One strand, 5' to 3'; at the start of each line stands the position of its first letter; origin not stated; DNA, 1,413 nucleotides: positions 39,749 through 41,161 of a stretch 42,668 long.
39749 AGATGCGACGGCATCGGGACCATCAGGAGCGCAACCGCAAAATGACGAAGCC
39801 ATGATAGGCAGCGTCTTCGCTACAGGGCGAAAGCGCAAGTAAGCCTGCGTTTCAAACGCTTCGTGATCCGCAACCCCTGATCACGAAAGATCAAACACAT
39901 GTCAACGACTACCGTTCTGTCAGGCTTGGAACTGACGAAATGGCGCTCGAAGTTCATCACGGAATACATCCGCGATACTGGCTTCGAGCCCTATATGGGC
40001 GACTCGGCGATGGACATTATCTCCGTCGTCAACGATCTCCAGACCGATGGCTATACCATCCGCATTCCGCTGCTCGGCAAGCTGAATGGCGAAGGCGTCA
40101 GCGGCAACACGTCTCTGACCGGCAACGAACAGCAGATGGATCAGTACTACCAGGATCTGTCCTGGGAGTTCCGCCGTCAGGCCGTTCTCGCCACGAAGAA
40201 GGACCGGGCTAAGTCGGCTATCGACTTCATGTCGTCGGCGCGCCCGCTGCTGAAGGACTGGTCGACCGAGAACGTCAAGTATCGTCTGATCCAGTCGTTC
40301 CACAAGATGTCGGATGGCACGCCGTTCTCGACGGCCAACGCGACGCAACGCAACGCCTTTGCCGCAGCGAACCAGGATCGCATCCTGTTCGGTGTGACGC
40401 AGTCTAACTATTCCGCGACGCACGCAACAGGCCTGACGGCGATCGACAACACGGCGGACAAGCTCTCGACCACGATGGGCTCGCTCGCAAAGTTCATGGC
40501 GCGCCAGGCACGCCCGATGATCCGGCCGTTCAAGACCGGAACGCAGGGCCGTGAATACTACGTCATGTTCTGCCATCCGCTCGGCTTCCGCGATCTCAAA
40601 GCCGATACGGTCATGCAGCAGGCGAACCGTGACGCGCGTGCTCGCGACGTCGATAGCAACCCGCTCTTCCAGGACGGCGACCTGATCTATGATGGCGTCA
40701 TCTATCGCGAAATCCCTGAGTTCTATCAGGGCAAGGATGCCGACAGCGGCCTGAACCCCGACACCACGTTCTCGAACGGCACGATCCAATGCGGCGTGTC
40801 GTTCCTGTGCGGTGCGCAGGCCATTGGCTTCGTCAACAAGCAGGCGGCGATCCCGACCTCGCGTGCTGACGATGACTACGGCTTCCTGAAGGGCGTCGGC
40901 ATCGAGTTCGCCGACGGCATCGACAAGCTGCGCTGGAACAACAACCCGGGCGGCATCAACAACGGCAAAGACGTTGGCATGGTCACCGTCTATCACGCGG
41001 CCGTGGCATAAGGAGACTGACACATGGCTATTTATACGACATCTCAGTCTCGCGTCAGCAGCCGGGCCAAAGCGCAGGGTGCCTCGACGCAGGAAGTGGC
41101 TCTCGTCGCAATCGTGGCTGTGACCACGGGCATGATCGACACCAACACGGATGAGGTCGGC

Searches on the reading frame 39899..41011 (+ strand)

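Call 79: search_protein_families(library=phrogs, proteins=[window:39899-41011:+], max_evalue=0.001)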
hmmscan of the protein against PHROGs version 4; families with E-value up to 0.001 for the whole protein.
window:39899-41011:+ (370 aa): 1 family
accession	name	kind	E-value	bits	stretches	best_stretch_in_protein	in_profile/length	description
phrog_334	-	head and packaging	3.7e-57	195.1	1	1-369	1-380/381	major head protein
